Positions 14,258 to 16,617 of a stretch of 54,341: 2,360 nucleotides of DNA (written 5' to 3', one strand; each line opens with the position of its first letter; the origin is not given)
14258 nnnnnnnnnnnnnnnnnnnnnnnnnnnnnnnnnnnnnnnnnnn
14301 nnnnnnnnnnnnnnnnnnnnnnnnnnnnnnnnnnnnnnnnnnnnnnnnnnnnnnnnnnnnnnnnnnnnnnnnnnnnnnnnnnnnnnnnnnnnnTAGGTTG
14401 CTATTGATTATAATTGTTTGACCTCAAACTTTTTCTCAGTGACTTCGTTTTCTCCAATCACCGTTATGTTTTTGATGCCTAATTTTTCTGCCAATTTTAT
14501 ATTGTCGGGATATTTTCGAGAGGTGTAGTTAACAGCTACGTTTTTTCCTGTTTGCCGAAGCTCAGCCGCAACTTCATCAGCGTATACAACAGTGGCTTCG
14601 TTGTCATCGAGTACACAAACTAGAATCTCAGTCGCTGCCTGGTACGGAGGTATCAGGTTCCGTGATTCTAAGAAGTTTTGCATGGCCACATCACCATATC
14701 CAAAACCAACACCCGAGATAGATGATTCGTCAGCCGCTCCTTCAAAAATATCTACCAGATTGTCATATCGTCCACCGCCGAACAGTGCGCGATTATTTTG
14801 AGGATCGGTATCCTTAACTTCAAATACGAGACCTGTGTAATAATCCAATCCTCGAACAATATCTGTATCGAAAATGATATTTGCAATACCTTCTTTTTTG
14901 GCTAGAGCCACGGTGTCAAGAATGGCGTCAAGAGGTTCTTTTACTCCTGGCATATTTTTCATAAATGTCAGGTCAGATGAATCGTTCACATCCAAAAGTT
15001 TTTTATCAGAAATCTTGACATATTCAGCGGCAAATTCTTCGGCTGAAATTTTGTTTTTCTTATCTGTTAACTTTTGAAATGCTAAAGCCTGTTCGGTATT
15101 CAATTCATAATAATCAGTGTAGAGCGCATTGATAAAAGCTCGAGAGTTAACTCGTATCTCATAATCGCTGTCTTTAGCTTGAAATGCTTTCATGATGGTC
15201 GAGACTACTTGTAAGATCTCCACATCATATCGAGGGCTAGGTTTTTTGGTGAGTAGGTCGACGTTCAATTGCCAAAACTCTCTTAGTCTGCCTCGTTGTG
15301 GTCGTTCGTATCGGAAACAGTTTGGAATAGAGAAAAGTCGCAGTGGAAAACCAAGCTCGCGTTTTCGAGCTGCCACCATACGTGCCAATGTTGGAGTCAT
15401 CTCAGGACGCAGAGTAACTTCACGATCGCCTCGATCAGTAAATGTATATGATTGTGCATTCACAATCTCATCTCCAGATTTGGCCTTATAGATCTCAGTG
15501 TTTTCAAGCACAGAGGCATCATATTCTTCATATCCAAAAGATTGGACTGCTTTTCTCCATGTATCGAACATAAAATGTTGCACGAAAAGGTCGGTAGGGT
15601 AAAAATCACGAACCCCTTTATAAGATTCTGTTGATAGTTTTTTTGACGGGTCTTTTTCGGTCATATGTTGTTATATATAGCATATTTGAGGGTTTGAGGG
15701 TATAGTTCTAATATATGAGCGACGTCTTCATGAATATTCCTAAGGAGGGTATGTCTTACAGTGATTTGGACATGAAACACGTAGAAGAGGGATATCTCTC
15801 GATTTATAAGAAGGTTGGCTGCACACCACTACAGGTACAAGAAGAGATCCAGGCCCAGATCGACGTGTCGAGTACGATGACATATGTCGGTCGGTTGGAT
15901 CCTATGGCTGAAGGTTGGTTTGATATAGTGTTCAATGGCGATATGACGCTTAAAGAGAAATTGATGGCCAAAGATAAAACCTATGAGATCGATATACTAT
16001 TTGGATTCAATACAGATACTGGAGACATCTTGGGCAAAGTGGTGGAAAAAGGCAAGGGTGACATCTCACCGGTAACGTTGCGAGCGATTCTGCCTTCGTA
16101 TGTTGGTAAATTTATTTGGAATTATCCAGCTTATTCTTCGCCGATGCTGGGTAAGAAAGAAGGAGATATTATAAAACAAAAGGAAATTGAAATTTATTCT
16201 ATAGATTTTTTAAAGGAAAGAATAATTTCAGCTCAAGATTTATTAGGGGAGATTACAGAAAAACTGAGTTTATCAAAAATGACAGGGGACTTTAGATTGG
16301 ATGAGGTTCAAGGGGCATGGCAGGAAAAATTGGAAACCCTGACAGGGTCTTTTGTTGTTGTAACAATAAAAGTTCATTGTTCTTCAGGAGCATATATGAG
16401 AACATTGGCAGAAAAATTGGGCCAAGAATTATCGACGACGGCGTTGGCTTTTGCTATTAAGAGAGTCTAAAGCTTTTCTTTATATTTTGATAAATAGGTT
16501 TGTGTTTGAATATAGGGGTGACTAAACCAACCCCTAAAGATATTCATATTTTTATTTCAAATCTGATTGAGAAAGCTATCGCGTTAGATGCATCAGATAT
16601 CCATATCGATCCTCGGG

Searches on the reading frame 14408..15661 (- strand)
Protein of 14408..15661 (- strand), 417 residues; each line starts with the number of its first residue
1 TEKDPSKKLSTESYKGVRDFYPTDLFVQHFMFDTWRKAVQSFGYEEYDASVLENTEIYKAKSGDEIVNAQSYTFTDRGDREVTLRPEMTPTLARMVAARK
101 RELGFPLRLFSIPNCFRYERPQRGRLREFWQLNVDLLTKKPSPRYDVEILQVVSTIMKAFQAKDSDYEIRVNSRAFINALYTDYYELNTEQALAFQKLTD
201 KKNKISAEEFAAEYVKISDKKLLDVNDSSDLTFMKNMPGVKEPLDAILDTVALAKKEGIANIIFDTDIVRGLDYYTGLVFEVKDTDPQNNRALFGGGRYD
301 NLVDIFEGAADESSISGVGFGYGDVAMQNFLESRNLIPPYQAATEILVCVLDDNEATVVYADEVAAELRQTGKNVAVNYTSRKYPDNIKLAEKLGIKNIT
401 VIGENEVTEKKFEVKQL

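Call 90: search_protein_families(library=pfam, proteins=[window:14408-15661:-], max_evalue=0.001)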
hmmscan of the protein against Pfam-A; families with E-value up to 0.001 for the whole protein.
window:14408-15661:- (417 aa): 4 families
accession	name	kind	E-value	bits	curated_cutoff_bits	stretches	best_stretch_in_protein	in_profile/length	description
PF13393.11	tRNA-synt_His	-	3.6e-34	118.8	25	1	16-311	1-296/308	Histidyl-tRNA synthetase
PF00587.30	tRNA-synt_2b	-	1.4e-10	41.9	29.3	1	72-162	1-96/179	tRNA synthetase class II core domain (G, H, P, S and T)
PF03129.25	HGTP_anticodon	-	5.7e-07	30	21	1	347-416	3-73/94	Anticodon binding domain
PF01409.25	tRNA-synt_2d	-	2.8e-05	24.2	19.8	1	73-139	69-135/246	tRNA synthetases class II core domain (F)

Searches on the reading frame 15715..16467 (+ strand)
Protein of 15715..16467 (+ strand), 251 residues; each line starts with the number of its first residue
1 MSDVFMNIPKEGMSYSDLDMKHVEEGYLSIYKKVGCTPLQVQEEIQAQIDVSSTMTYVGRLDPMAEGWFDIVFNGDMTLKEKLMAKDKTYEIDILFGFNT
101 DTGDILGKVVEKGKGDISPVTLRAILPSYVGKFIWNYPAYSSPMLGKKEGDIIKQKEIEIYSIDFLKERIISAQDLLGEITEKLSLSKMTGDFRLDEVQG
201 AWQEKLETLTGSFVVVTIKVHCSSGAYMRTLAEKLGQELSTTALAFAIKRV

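Call 90: search_protein_families(library=pfam, proteins=[window:15715-16467:+], max_evalue=0.001)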
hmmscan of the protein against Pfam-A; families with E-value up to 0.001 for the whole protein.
window:15715-16467:+ (251 aa): 1 family
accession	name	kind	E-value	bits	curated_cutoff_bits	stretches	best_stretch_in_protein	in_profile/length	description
PF01509.24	TruB_N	-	2e-14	54.6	27.3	1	56-149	10-105/149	TruB family pseudouridylate synthase (N terminal domain)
